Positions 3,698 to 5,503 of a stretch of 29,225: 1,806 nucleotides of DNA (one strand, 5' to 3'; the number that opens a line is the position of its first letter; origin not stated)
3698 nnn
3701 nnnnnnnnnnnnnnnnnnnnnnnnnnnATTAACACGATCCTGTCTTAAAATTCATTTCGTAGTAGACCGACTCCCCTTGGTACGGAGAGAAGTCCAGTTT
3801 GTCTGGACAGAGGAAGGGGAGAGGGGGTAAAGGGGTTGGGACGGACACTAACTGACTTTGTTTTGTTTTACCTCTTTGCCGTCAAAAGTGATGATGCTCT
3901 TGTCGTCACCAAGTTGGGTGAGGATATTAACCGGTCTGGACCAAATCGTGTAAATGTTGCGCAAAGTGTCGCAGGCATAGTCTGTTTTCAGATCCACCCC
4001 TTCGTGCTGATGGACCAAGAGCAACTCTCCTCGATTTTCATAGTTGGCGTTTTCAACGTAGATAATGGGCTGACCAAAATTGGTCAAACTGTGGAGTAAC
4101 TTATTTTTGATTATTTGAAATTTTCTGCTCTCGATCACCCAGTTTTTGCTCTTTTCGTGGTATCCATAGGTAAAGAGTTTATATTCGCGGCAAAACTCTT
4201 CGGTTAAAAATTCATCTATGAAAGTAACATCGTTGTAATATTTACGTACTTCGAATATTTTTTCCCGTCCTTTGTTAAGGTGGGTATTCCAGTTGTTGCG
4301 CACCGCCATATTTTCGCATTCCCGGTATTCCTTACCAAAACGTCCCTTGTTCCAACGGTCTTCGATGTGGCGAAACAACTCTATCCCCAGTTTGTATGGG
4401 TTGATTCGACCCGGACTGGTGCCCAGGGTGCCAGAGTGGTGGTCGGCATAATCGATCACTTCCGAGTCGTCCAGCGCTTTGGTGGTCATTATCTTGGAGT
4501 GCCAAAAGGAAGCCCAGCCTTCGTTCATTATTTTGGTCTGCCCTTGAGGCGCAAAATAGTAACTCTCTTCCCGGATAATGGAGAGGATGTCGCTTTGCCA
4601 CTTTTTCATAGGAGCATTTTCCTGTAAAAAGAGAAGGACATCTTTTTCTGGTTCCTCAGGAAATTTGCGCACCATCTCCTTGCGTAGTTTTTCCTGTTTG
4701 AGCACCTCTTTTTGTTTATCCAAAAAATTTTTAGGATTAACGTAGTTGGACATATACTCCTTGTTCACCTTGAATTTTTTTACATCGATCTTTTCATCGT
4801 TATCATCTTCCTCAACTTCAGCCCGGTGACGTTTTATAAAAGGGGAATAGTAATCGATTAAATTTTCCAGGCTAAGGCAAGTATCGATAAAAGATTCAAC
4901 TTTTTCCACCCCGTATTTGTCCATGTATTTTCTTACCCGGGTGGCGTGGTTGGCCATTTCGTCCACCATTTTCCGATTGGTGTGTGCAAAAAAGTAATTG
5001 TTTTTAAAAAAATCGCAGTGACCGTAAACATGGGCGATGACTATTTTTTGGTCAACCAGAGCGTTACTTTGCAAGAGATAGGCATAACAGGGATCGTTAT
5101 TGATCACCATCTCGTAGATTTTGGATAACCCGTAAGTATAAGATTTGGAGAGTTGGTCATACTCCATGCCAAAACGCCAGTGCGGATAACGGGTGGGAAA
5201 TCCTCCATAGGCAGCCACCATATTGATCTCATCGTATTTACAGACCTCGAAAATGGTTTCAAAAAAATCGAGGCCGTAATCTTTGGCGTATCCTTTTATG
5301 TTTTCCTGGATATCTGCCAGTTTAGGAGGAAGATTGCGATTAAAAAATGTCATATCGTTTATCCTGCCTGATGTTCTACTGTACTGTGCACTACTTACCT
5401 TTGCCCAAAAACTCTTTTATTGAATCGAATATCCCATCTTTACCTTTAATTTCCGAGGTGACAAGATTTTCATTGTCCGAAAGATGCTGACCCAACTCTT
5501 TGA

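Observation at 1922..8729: prkA - yeaH/yhbH-like - spoVR cluster extended by a secreted CotH-like kinase in a probable diderm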

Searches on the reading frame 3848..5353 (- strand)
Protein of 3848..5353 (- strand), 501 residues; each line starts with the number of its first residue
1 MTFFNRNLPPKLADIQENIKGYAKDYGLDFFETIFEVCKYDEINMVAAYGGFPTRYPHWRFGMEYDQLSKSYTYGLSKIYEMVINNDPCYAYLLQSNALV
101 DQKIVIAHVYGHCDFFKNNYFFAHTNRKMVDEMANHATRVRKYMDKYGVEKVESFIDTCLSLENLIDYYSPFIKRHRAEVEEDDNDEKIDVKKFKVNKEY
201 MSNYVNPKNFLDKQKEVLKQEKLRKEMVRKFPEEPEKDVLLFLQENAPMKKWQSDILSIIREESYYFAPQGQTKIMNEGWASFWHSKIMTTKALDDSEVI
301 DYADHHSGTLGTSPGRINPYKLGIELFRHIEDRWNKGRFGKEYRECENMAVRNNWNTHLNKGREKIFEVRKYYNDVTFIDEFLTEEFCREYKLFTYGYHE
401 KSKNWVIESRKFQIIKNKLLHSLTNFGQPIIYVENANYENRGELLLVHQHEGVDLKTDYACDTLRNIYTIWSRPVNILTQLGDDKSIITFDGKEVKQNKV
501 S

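Call 4: search_protein_families(library=pfam, proteins=[window:3848-5353:-], max_evalue=0.01)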
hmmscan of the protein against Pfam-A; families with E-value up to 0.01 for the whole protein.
window:3848-5353:- (501 aa): 2 families
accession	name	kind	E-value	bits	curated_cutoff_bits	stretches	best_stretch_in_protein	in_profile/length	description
PF04293.20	SpoVR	-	8.2e-144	479.7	27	1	11-427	6-406/407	SpoVR like protein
PF24755.2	SpoVR_C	-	3.5e-06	27.4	27.6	1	429-477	1-50/55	SpoVR-like C-terminal domain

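Call 5: search_protein_families(library=ncbifam, proteins=[window:3848-5353:-], max_evalue=0.01)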
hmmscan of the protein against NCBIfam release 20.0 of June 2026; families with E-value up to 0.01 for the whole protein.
window:3848-5353:- (501 aa): 1 family
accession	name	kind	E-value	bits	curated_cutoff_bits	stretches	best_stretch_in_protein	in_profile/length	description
NF008737.0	PRK11767.1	equivalog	1.4e-62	211.8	679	1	12-480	24-490/505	SpoVR family protein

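Call 11: find_related_loci(query=window:3848-5353:-, collection=genome_contigs, flank=8000)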
Query window:3848-5353:- (501 aa) in genome_contigs; peptide patterns used: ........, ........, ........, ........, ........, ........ (x = any residue, [..] = any of these).
600 stretches matched a pattern (row limit reached: there are more); 600 encode a relative of the query (tblastn E <= 1e-3); the best 80 are kept; 80 distinct loci.
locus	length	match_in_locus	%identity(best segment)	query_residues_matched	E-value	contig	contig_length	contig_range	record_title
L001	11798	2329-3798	65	7-500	0e+0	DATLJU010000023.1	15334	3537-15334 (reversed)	MAG TPA_asm: Anaeromyxobacteraceae bacterium isolate SMAG_U13704 k141_1160494, whole genome shotgun sequence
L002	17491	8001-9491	63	2-500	0e+0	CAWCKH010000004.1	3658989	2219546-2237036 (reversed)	MAG: uncultured delta proteobacterium isolate MFD00822.bin.1.253 genome assembly, contig: contig_35569, whole genome sho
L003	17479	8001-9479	64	6-500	0e+0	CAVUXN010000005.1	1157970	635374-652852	MAG: uncultured delta proteobacterium isolate MFD06714.bin.1.19 genome assembly, contig: contig_15387, whole genome shot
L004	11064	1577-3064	60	1-500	0e+0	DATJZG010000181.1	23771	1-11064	MAG TPA_asm: Anaeromyxobacteraceae bacterium isolate SMAG_U15172 k141_3650930, whole genome shotgun sequence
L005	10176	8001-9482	63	7-500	0e+0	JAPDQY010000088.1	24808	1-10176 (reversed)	MAG: Candidatus Coneutiohabitans thermophilus isolate ZMQR_201803_bins_22 ZMQR_201803_bins_22_scaffold_88, whole genome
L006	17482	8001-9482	63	7-500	0e+0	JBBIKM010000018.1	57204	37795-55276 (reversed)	MAG: bacterium isolate BQS170218_bin_186 NODE_257_length_57204_cov_5.753347, whole genome shotgun sequence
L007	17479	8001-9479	63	6-500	0e+0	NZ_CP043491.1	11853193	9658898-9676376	Cystobacter fuscus strain Cbf 10 chromosome, complete genome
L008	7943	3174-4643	63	7-500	0e+0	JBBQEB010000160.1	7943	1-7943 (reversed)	MAG: Myxococcales bacterium isolate Co_metawrap_1128 Cmw_1128_k141_28399577_length_7943_cov_8.8603, whole genome shotgun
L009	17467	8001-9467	62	7-501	0e+0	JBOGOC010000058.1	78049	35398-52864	MAG: Candidatus Polarisedimenticolia bacterium isolate M3-S_metawrap_bin.237 k127_4000842, whole genome shotgun sequence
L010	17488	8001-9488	62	6-500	0e+0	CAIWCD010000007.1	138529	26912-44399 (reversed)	MAG: uncultured delta proteobacterium isolate Umea1_bin-0479 genome assembly, contig: bin-0479:07/53, whole genome shotg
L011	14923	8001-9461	64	8-495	0e+0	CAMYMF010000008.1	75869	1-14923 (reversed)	MAG: uncultured Nitrospirae bacterium isolate ES_M_CG2-30-53-67_01 genome assembly, contig: scaffold_232, whole genome s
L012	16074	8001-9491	62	2-500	0e+0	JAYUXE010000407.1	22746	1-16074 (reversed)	MAG: Archangiaceae bacterium isolate GL132_DN_concoct_262 GL132_DN_concoct_262_406, whole genome shotgun sequence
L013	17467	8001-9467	63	8-498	0e+0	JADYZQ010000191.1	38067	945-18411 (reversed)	MAG: Deltaproteobacteria bacterium isolate SJ577 c_000000612658, whole genome shotgun sequence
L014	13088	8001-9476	62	6-494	0e+0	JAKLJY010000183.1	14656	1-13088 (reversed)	MAG: Myxococcota bacterium isolate MAG.78 MAG.78-NODE_183_length_14656_cov_6.826943, whole genome shotgun sequence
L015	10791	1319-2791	62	5-497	0e+0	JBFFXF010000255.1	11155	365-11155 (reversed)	MAG: Planctomycetota bacterium isolate Mix_sand01.2020.11.D.10 k141_3870117_length_11155_cov_11.0010, whole genome shotg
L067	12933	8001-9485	60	2-494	0e+0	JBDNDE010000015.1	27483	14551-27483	MAG: Gemmataceae bacterium isolate RM_bin2_OCT21 C15, whole genome shotgun sequence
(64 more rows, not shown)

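Call 14: find_encoding_contigs(protein=window:3848-5353:-, flank=10000, max_places=6)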
Protein window:3848-5353:- (501 aa): 6 contigs read that carry it; 4 places shown.
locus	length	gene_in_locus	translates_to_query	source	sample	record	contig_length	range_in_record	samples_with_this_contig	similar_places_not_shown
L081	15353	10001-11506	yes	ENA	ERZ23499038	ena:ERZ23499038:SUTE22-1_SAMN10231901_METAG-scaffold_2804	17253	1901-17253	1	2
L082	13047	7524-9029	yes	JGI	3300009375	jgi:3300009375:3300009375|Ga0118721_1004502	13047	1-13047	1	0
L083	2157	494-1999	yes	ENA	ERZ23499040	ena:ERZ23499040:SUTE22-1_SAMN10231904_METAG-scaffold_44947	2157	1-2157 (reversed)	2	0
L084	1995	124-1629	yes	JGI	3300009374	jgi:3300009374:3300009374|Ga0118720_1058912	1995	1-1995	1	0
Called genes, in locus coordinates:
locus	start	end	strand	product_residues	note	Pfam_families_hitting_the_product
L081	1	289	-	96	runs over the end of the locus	PF00936:BMC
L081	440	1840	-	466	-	PF00072:Response_reg, PF00158:Sigma54_activat, PF14532:Sigma54_activ_2, PF07728:AAA_5 (weak), PF25601:AAA_lid_14, PF02954:HTH_8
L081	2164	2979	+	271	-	PF02348:CTP_transf_3, PF12804:NTP_transf_3 (weak)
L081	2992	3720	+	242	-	PF00300:His_Phos_1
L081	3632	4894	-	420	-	PF00696:AA_kinase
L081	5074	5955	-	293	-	PF00989:PAS, PF13426:PAS_9, PF00512:HisKA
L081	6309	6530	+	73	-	PF01883:FeS_assembly_P (faint), PF01106:NifU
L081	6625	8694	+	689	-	PF08298:AAA_PrkA, PF06798:PrkA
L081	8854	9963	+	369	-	PF04285:DUF444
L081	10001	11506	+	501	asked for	PF04293:SpoVR, PF24755:SpoVR_C (weak)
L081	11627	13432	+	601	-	PF08757:CotH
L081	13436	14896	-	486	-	PF13727:CoA_binding_3, PF02397:Bac_transf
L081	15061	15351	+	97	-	?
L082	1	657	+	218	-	?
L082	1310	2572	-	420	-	PF00696:AA_kinase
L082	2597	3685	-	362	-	PF00989:PAS (weak), PF13188:PAS_8 (faint), PF08448:PAS_4 (weak), PF13426:PAS_9, PF08447:PAS_3 (faint), PF00989:PAS, PF13426:PAS_9, PF00512:HisKA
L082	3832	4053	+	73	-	PF01883:FeS_assembly_P (faint), PF01106:NifU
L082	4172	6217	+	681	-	PF08298:AAA_PrkA, PF06798:PrkA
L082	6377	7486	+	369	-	PF04285:DUF444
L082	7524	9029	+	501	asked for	PF04293:SpoVR, PF24755:SpoVR_C (weak)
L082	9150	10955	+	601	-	PF08757:CotH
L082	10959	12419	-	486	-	PF13727:CoA_binding_3, PF02397:Bac_transf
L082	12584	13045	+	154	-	?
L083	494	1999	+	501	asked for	PF04293:SpoVR, PF24755:SpoVR_C (weak)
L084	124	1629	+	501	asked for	PF04293:SpoVR, PF24755:SpoVR_C (weak)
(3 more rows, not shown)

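Call 58: find_homologous_proteins(query=window:3848-5353:-, max_evalue=1e-100)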
Query window:3848-5353:- (501 aa): 7991 proteins with E <= 1e-100 among 8000 candidates; the best 120 are listed.
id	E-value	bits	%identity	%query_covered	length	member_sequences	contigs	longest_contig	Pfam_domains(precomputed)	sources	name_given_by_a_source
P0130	2.7e-258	876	-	-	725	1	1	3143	PF04293.21,PF24755.3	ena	-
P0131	1.0e-229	781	66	99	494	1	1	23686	PF04293.21,PF24755.3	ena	-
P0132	5.9e-229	779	66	99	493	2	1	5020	PF04293.21,PF24755.3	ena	-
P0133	8.0e-229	779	66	100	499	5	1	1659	PF04293.21,PF24755.3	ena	-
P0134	8.5e-229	778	66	99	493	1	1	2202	PF04293.21,PF24755.3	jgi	jgi:stage V sporulation protein R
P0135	2.0e-228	777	66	100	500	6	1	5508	PF04293.21,PF24755.3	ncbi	-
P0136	4.0e-228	776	65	99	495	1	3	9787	PF04293.21,PF24755.3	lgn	-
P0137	6.9e-228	775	66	99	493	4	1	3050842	PF04293.21,PF24755.3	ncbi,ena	-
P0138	1.4e-227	774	66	99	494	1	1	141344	PF04293.21,PF24755.3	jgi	jgi:stage V sporulation protein R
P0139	2.0e-227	774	65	99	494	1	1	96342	PF04293.21,PF24755.3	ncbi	-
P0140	3.5e-227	773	66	99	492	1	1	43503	PF04293.21,PF24755.3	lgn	-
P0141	5.3e-227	772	65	99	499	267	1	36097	PF04293.21,PF24755.3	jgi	jgi:stage V sporulation protein R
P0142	1.5e-226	771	66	98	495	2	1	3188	PF04293.21,PF24755.3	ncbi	-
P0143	3.0e-226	770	65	99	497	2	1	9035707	PF04293.21,PF24755.3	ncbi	ncbi:MAG: SpoVR family protein [Myxococcaceae bacterium]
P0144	4.0e-226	770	66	98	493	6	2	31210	PF04293.21,PF24755.3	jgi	jgi:stage V sporulation protein R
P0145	6.6e-226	769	66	99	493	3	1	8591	PF04293.21,PF24755.3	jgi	-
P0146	7.3e-226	769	66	99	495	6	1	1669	PF04293.21,PF24755.3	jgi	-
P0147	1.2e-225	768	66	97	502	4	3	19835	PF04293.21,PF24755.3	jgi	jgi:stage V sporulation protein R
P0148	1.3e-225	768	64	99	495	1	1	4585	PF04293.21,PF24755.3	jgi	jgi:stage V sporulation protein R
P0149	1.7e-225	768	64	99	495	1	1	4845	PF04293.21,PF24755.3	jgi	jgi:stage V sporulation protein R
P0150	2.9e-225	767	65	100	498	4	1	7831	PF04293.21,PF24755.3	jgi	jgi:stage V sporulation protein R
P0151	3.0e-225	767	64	100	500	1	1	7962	PF04293.21,PF24755.3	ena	-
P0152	3.3e-225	767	65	97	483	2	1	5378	PF04293.21,PF24755.3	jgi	jgi:stage V sporulation protein R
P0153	4.0e-225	766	66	97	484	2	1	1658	PF04293.21,PF24755.3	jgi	-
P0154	4.7e-225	766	65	99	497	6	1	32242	PF04293.21,PF24755.3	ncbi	ncbi:MAG TPA: SpoVR family protein [Myxococcales bacterium]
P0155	5.0e-225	766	64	99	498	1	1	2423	PF04293.21,PF24755.3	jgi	-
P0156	5.6e-225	766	64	99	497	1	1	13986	PF04293.21,PF24755.3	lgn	-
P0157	6.8e-225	766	64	98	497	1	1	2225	PF04293.21,PF24755.3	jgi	jgi:stage V sporulation protein R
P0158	8.8e-225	765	65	98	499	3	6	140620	PF04293.21,PF24755.3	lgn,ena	-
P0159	1.1e-224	765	65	98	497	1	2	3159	PF04293.21,PF24755.3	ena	-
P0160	1.5e-224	764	66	99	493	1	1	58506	PF04293.21,PF24755.3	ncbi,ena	-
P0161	2.1e-224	764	65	99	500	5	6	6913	PF04293.21,PF24755.3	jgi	jgi:stage V sporulation protein R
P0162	2.8e-224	764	65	99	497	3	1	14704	PF04293.21,PF24755.3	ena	-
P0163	3.3e-224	763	65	98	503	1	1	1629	PF04293.21,PF24755.3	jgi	jgi:stage V sporulation protein R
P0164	3.7e-224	763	65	99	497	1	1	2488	PF04293.21,PF24755.3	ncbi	-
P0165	5.5e-224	763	64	99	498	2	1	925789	PF04293.21,PF24755.3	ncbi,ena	-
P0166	6.0e-224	762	63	99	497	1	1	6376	PF04293.21,PF24755.3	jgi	jgi:stage V sporulation protein R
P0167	6.8e-224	762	64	99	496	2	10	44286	PF04293.21,PF24755.3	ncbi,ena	-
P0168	8.9e-224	762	64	100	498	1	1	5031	PF04293.21,PF24755.3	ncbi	-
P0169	9.1e-224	762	64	99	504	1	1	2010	PF04293.21,PF24755.3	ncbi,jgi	jgi:stage V sporulation protein R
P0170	9.3e-224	762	64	98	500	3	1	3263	PF04293.21,PF24755.3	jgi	-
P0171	1.1e-223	762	64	98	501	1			PF04293.21,PF24755.3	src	-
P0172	1.1e-223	762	63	99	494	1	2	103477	PF04293.21,PF24755.3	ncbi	-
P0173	1.5e-223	761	66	99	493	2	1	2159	PF04293.21,PF24755.3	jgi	jgi:stage V sporulation protein R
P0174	1.6e-223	761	64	99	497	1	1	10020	PF04293.21,PF24755.3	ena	-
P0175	1.8e-223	761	64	99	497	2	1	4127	PF04293.21,PF24755.3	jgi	jgi:stage V sporulation protein R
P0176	2.1e-223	761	65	98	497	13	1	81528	PF04293.21,PF24755.3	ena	-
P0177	2.1e-223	761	65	99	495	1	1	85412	PF04293.21,PF24755.3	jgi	jgi:stage V sporulation protein R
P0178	2.2e-223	761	63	99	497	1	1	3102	PF04293.21,PF24755.3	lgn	-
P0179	2.2e-223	761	63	99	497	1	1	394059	PF04293.21,PF24755.3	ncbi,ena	-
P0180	2.7e-223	760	65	97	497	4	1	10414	PF04293.21,PF24755.3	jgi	jgi:stage V sporulation protein R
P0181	3.1e-223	760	64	99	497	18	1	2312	PF04293.21,PF24755.3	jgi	jgi:stage V sporulation protein R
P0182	3.4e-223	760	65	99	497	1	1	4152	PF04293.21,PF24755.3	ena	-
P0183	3.5e-223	760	65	99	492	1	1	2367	PF04293.21,PF24755.3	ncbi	-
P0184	3.5e-223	760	64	100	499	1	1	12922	PF04293.21,PF24755.3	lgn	-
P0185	3.7e-223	760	63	99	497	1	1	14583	PF04293.21,PF24755.3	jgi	jgi:stage V sporulation protein R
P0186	4.3e-223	760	65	99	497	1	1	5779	PF04293.21,PF24755.3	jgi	jgi:stage V sporulation protein R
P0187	4.8e-223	759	63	98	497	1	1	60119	PF04293.21,PF24755.3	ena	-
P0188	5.2e-223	759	64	99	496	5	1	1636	PF04293.21,PF24755.3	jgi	jgi:stage V sporulation protein R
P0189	5.6e-223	759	63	99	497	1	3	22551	PF04293.21,PF24755.3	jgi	jgi:stage V sporulation protein R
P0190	6.7e-223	759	64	98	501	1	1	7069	PF04293.21,PF24755.3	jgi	jgi:stage V sporulation protein R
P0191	6.8e-223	759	63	99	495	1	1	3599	PF04293.21,PF24755.3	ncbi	-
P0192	8.9e-223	759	65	99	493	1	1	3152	PF04293.21,PF24755.3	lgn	-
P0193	9.9e-223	758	63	99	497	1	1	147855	PF04293.21,PF24755.3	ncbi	-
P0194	1.1e-222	758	63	99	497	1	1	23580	PF04293.21,PF24755.3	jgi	jgi:stage V sporulation protein R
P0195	1.1e-222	758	64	100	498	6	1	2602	PF04293.21,PF24755.3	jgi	jgi:stage V sporulation protein R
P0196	1.1e-222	758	63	99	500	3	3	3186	PF04293.21,PF24755.3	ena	-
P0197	1.2e-222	758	62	100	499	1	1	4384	PF04293.21,PF24755.3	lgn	-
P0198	1.4e-222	758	64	99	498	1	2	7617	PF04293.21,PF24755.3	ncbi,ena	-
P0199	1.6e-222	758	64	99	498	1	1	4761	PF04293.21,PF24755.3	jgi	jgi:stage V sporulation protein R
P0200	2.1e-222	757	66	97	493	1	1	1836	PF04293.21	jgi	jgi:stage V sporulation protein R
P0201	2.4e-222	757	63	99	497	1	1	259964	PF04293.21,PF24755.3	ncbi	-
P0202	2.6e-222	757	65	99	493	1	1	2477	PF04293.21,PF24755.3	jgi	jgi:stage V sporulation protein R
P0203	2.7e-222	757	64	98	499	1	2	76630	PF04293.21,PF24755.3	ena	-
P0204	2.9e-222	757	63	99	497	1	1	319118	PF04293.21,PF24755.3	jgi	-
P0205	3.3e-222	757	64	100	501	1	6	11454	PF04293.21,PF24755.3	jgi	jgi:stage V sporulation protein R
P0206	3.4e-222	757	64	99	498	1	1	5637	PF04293.21,PF24755.3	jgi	jgi:stage V sporulation protein R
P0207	3.5e-222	757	63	97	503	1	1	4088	PF04293.21,PF24755.3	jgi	jgi:stage V sporulation protein R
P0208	3.8e-222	756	63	99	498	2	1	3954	PF04293.21,PF24755.3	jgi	jgi:stage V sporulation protein R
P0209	3.9e-222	756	62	99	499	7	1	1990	PF04293.21,PF24755.3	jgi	-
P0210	4.0e-222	756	65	99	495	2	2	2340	PF04293.21,PF24755.3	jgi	jgi:stage V sporulation protein R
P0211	4.5e-222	756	64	99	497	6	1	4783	PF04293.21,PF24755.3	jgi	jgi:stage V sporulation protein R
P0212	5.0e-222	756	65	99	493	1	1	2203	PF04293.21,PF24755.3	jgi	jgi:stage V sporulation protein R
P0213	6.6e-222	756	62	98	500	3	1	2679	PF04293.21,PF24755.3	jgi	jgi:stage V sporulation protein R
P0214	7.9e-222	755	66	97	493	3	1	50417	PF04293.21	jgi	-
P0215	9.1e-222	755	65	99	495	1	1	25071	PF04293.21,PF24755.3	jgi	-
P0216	9.7e-222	755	64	99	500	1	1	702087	PF04293.21,PF24755.3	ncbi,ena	-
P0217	1.0e-221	755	64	99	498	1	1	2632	PF04293.21,PF24755.3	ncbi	-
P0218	1.2e-221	755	65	99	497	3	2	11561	PF04293.21,PF24755.3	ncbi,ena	-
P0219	1.4e-221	755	63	99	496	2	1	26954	PF04293.21,PF24755.3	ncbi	ncbi:MAG: SpoVR family protein [Myxococcales bacterium]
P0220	1.5e-221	755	63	98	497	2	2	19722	PF04293.21,PF24755.3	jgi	-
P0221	1.5e-221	754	65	99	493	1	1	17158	PF04293.21,PF24755.3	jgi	jgi:stage V sporulation protein R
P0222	1.6e-221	754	64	98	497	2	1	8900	PF04293.21,PF24755.3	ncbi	-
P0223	1.7e-221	754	63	99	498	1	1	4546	PF04293.21,PF24755.3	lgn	-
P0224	1.9e-221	754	64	97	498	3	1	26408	PF04293.21,PF24755.3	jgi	-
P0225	1.9e-221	754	64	99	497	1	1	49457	PF04293.21,PF24755.3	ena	-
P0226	2.0e-221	754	64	97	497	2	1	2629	PF04293.21,PF24755.3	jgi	jgi:stage V sporulation protein R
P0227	2.1e-221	754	64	99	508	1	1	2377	PF04293.21,PF24755.3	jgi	jgi:stage V sporulation protein R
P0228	2.3e-221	754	64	98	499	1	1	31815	PF04293.21,PF24755.3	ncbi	-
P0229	2.5e-221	754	64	99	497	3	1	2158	PF04293.21,PF24755.3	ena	-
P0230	2.7e-221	754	65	99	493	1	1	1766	PF04293.21,PF24755.3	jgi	jgi:stage V sporulation protein R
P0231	2.7e-221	754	63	98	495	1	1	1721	PF04293.21,PF24755.3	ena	-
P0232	2.8e-221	754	62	98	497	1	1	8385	PF04293.21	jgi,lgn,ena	-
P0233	3.1e-221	753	64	98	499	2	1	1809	PF04293.21,PF24755.3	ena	-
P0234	3.2e-221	753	64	98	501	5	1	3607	PF04293.21,PF24755.3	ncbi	-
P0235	3.4e-221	753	63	99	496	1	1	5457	PF04293.21,PF24755.3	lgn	-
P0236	3.9e-221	753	63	99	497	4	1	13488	PF04293.21,PF24755.3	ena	-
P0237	4.3e-221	753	62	98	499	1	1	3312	PF04293.21,PF24755.3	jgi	jgi:stage V sporulation protein R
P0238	4.9e-221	753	64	99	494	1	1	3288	PF04293.21,PF24755.3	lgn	-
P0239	5.1e-221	753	65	99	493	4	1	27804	PF04293.21,PF24755.3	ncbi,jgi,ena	jgi:stage V sporulation protein R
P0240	5.3e-221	753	65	99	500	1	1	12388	PF04293.21,PF24755.3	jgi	jgi:stage V sporulation protein R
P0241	5.5e-221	753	64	99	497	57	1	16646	PF04293.21,PF24755.3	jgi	jgi:stage V sporulation protein R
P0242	5.7e-221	753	65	99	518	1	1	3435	PF04293.21,PF24755.3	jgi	jgi:stage V sporulation protein R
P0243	6.7e-221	752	62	99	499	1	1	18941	PF04293.21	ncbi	-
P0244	7.1e-221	752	64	99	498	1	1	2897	PF04293.21,PF24755.3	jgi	jgi:stage V sporulation protein R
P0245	7.5e-221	752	63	99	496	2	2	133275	PF04293.21,PF24755.3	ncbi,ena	-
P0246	7.9e-221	752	64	98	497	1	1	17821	PF04293.21,PF24755.3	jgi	jgi:stage V sporulation protein R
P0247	8.4e-221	752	64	99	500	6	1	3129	PF04293.21,PF24755.3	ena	-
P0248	8.5e-221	752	63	97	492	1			PF04293.21,PF24755.3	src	-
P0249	8.9e-221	752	64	98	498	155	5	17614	PF04293.21,PF24755.3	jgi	-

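Call 60: find_encoding_contigs(protein=P0130, flank=5000, max_places=3)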
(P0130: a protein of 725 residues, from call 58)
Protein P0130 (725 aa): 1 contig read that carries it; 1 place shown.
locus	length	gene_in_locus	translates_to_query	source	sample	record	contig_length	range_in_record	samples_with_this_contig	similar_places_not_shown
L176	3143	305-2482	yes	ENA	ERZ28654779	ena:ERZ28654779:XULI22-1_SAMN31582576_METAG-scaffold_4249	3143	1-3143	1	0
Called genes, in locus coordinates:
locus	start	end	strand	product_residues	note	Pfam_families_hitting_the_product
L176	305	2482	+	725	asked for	PF04293:SpoVR, PF24755:SpoVR_C (weak)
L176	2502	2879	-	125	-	PF20556:DUF6768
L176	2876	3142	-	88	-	?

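Call 61: find_encoding_contigs(protein=P0131, flank=6000, max_places=1)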
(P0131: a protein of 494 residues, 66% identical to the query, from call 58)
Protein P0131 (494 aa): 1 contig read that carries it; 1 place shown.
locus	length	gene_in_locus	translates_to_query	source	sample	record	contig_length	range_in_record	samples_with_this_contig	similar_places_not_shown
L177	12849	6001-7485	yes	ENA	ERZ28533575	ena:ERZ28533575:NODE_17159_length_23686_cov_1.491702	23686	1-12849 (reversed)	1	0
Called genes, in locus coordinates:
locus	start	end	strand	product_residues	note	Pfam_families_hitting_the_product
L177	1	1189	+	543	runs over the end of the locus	PF02881:SRP54_N, PF00448:SRP54, PF02978:SRP_SPB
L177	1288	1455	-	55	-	-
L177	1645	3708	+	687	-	PF08298:AAA_PrkA, PF06798:PrkA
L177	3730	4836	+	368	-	PF04285:DUF444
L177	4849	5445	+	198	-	-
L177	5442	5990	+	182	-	-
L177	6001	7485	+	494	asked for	PF04293:SpoVR, PF24755:SpoVR_C (weak)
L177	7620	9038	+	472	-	-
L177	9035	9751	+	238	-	-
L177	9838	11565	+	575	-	PF00801:PKD (weak), PF18911:PKD_4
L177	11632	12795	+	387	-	PF01734:Patatin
